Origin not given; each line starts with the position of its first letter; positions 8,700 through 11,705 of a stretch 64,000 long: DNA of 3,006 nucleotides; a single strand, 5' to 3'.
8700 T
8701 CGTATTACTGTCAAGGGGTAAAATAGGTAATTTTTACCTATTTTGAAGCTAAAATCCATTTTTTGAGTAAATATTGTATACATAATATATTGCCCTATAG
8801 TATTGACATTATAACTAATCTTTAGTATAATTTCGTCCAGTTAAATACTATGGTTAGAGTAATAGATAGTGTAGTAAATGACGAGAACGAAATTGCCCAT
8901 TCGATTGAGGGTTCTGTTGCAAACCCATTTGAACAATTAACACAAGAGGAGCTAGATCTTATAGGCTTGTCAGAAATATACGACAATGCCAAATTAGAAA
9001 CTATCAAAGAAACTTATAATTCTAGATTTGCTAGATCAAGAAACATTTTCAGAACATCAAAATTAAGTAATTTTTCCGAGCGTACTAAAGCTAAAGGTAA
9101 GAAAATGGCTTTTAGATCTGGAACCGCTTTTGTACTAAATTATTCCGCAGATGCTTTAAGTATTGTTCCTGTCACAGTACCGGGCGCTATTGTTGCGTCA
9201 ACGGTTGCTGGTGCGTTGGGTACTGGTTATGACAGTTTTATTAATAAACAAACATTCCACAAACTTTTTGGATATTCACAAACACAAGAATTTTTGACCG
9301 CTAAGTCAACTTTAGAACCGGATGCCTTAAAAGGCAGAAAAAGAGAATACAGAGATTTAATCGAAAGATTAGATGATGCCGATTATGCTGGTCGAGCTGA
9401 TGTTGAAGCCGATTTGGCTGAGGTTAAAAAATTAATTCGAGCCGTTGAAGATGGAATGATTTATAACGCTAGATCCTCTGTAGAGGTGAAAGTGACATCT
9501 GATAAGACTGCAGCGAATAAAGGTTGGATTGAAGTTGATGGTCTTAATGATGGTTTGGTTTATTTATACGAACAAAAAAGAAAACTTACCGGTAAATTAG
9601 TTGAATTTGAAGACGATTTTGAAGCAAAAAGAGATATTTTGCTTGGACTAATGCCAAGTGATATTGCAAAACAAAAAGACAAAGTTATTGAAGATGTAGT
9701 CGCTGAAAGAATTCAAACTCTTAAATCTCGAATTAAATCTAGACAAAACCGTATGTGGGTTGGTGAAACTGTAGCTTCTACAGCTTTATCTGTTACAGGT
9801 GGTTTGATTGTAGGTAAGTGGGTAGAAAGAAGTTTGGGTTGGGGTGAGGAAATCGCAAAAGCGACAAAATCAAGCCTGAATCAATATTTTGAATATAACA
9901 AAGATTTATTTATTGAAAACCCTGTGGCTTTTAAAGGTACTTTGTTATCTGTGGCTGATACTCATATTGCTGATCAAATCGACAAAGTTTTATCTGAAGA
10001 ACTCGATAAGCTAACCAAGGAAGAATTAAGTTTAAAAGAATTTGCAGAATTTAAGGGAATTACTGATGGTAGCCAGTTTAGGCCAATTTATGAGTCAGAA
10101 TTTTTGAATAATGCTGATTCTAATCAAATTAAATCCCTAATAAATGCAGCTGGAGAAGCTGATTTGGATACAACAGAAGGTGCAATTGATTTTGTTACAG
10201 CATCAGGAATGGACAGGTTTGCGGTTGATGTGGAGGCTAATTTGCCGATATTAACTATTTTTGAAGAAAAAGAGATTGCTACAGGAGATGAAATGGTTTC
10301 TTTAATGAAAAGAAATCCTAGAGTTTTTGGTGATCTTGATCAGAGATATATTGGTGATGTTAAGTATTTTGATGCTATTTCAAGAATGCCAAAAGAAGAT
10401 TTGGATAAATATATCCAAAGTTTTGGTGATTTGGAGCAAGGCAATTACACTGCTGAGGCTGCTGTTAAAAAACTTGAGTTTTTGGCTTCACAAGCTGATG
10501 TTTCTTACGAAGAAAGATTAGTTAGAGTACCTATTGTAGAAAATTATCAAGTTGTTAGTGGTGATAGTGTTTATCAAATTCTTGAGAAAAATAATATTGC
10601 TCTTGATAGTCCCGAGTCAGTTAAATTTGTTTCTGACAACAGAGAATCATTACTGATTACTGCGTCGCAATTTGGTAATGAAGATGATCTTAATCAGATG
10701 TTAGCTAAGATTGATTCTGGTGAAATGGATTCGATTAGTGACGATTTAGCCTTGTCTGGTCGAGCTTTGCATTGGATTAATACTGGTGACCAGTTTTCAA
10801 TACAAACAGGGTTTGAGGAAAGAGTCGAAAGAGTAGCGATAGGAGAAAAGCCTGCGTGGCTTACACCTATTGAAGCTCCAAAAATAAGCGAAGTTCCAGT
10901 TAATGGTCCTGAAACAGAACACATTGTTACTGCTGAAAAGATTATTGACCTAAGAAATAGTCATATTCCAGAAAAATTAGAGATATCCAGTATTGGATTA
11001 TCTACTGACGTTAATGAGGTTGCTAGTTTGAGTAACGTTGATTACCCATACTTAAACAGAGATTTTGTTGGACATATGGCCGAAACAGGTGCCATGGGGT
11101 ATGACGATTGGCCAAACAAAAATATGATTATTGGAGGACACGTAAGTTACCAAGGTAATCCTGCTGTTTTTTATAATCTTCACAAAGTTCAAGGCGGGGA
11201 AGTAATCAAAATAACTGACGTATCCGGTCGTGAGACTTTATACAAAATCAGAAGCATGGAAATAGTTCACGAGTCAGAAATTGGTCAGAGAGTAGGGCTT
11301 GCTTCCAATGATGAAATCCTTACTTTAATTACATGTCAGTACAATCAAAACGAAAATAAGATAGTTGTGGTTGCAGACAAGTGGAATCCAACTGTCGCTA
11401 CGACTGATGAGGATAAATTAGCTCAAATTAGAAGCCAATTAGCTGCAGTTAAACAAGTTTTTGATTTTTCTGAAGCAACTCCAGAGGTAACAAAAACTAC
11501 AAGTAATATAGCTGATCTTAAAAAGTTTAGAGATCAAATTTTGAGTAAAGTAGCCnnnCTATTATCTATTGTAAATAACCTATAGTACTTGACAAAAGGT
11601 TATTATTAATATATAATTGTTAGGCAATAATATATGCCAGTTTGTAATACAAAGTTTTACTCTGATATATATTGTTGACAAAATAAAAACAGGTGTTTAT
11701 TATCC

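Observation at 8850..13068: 902-aa sortase fusion protein encoded directly upstream of an LPKTG substrate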

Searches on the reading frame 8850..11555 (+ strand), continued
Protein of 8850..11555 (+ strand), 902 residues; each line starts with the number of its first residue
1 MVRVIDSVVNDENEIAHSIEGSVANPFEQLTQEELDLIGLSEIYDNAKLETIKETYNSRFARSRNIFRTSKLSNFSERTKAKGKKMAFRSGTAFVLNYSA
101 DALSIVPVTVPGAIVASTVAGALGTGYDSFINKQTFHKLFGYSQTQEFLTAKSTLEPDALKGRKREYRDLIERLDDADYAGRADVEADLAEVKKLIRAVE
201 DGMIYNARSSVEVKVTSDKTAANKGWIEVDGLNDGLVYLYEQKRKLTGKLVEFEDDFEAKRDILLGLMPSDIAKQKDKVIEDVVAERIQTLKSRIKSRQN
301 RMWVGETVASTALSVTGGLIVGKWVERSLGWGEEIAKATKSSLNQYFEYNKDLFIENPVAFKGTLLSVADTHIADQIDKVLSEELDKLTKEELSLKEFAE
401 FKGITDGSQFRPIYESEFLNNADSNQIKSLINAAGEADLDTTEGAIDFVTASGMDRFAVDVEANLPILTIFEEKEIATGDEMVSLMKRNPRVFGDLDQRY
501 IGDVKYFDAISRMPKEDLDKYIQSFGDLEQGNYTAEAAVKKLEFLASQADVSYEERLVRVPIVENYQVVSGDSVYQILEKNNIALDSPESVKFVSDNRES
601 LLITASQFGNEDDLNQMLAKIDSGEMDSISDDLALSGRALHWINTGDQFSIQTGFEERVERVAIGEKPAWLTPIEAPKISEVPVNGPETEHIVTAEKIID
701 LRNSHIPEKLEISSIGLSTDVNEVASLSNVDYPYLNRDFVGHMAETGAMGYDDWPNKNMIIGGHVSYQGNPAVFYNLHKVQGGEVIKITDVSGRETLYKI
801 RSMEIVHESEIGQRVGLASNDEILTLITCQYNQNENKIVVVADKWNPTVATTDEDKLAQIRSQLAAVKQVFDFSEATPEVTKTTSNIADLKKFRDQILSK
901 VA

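Call 35: list_cluster_members(proteins=[window:8850-11555:+, window:11731-13065:+, window:13283-14590:+, window:15898-16869:+, P0002, P0005, P0006])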
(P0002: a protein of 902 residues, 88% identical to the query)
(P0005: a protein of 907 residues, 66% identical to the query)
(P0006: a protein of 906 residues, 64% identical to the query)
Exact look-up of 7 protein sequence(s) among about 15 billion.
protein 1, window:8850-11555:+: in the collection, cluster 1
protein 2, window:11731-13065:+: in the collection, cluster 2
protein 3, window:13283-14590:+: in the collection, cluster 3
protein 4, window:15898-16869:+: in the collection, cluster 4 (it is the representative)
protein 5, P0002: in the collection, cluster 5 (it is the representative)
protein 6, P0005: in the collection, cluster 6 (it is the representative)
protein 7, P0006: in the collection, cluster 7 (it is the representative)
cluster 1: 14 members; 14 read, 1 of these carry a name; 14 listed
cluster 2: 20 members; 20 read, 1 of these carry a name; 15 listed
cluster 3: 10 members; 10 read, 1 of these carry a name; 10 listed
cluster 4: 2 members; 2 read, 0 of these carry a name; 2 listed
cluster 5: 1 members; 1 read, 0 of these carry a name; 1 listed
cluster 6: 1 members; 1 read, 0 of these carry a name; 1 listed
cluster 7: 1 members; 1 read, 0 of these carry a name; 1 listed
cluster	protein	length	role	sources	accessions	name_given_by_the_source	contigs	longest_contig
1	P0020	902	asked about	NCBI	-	-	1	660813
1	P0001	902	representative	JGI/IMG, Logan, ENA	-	-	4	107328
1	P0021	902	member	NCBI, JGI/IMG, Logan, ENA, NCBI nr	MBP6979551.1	sortase [Candidatus Curtissbacteria bacterium]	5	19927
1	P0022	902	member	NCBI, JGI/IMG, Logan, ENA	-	-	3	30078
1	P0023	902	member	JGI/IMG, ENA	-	-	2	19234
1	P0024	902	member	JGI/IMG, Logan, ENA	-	-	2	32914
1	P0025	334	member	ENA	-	-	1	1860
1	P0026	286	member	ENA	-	-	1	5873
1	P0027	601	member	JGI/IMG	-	-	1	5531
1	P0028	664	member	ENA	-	-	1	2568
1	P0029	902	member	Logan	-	-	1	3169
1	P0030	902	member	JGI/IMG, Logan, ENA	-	-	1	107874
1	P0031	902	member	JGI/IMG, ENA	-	-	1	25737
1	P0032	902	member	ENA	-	-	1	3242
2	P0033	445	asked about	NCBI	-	-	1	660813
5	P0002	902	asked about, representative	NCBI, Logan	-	-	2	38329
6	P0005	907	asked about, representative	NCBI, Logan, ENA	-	-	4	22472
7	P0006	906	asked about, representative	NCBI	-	-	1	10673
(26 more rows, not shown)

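Call 56: fold_search(model_id=the predicted structure, library=pdb)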
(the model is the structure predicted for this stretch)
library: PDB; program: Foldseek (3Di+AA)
matches with E <= 10: 541; with E <= 0.001: 0
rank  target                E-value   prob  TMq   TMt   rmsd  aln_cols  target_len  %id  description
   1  7d6t_A                8.0e-03  1.00  0.08  0.33   5.5        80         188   22  X-ray structure of Clostridium perfringens sortase C with the C-terminal cell wall sorting motif. (released 2021-06-02)
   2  5k9a                  1.2e-02  1.00  0.08  0.30   7.2        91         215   26  Sortase A from Corynebacterium diphtheriae (released 2016-06-15)
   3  6ixz_B                2.3e-02  1.00  0.07  0.34   2.6        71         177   22  X-ray structure of sortase C from Clostridium perfringens SM101 (released 2019-08-14)
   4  6bwe_B                2.4e-02  1.00  0.08  0.34   7.1        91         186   26  Sortase A from Corynebacterium diphtheriae, lid mutant (released 2017-12-27)
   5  7d6t_B                3.1e-02  1.00  0.07  0.33   2.5        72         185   22  X-ray structure of Clostridium perfringens sortase C with the C-terminal cell wall sorting motif. (released 2021-06-02)
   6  8gmx                  3.2e-02  1.00  0.08  0.44   7.2        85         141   20  Crystal structure of pilin-specific sortase SrtC2 from Lactobacillus rhamnosus GG (released 2023-08-30)
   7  6ixz_A                3.4e-02  1.00  0.07  0.33   2.8        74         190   22  X-ray structure of sortase C from Clostridium perfringens SM101 (released 2019-08-14)
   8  3rcc_N                3.6e-02  1.00  0.07  0.42   5.5        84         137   24  Crystal Structure of the Streptococcus agalactiae Sortase A (released 2011-09-07)
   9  3tbe_D                4.3e-02  1.00  0.08  0.32   3.9        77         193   21  The crystal structure of the complex of Streptococcus agalactiae sortase C1 and MTSET (released 2011-10-26)
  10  3tbe_A                4.8e-02  1.00  0.08  0.32   4.3        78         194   20  The crystal structure of the complex of Streptococcus agalactiae sortase C1 and MTSET (released 2011-10-26)
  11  4g1j_A                4.8e-02  1.00  0.08  0.31   4.6        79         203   20  Sortase C1 of GBS Pilus Island 1 (released 2012-12-05)
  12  3tbe_B                5.0e-02  1.00  0.07  0.32   2.7        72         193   21  The crystal structure of the complex of Streptococcus agalactiae sortase C1 and MTSET (released 2011-10-26)
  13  2xwg_C                5.8e-02  1.00  0.07  0.34   2.8        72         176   22  Crystal structure of sortase C-1 from Actinomyces oris (formerly Actinomyces naeslundii) (released 2011-02-23)
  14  7cfj_A                5.8e-02  1.00  0.07  0.41   2.5        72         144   25  Crystal structure of housekeeping sortase SrtA from Lactobacillus rhamnosus GG (released 2022-03-02)
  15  2xwg_A                5.8e-02  1.00  0.08  0.35   3.1        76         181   22  Crystal structure of sortase C-1 from Actinomyces oris (formerly Actinomyces naeslundii) (released 2011-02-23)
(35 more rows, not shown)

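Call 68: find_encoding_contigs(protein=P0010, flank=6000, max_places=3)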
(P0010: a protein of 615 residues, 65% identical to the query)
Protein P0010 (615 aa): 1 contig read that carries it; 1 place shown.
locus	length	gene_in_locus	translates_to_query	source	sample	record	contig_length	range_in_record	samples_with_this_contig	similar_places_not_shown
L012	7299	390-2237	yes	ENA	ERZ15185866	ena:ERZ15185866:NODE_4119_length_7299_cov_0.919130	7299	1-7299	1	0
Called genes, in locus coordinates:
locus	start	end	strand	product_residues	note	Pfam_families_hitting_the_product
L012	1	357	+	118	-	?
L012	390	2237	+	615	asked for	PF04203:Sortase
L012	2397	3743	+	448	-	-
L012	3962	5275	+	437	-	PF07497:Rho_RNA_bind, PF00006:ATP-synt_ab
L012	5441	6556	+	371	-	PF01476:LysM, PF01551:Peptidase_M23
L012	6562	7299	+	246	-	?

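Call 83: search_protein_families(library=phrogs, proteins=[window:8850-11555:+], max_evalue=0.01)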
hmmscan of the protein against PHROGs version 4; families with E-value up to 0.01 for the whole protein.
window:8850-11555:+ (902 aa): 0 families

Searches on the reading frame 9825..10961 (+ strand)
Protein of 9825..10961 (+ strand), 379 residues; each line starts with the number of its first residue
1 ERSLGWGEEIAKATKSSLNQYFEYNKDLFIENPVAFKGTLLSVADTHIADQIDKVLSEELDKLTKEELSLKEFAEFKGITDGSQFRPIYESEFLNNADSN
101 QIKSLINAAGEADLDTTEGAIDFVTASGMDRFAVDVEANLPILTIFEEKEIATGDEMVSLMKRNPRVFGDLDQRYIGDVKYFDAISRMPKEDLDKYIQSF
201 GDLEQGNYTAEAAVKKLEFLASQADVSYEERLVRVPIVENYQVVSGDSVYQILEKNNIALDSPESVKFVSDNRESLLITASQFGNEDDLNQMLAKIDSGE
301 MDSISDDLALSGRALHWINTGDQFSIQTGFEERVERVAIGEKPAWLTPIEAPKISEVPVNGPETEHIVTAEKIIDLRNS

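Call 90: search_solved_structures(query=A11, max_evalue=10, show_alignments=2)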
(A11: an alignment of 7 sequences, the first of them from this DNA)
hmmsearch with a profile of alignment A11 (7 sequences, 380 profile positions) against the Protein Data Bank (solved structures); distinct sequences matched with E-value up to 10: 2.
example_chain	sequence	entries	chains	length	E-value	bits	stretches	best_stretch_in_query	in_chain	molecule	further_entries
4pxv_A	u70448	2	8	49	0.88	11.8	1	239-267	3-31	Chitinase A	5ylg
2zug_A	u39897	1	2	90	0.91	11.8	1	168-234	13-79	ORF115 (WSSV285) (Wsv230)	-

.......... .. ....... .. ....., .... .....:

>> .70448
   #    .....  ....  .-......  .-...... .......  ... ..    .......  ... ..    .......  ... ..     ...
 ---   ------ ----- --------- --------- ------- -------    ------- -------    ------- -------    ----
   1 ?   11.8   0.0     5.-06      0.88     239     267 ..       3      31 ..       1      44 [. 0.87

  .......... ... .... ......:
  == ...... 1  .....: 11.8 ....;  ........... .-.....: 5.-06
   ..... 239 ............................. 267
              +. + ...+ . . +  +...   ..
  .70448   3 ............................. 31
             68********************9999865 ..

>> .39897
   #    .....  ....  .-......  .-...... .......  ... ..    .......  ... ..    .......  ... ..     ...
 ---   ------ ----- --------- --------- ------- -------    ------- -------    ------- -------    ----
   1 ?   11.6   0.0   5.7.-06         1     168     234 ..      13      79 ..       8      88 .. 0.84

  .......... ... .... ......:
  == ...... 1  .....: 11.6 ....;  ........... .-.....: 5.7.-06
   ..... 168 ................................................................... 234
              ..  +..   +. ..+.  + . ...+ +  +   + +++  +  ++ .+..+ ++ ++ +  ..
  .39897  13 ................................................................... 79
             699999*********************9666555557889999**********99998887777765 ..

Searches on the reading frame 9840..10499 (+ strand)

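Call 38: search_protein_families(library=pfam, proteins=[window:9840-10499:+], max_evalue=10)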
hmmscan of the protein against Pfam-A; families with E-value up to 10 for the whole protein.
window:9840-10499:+ (220 aa): 1 family
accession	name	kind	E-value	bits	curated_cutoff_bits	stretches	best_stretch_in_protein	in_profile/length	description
PF13743.12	Thioredoxin_5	-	0.13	12.5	27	1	48-132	64-148/186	Thioredoxin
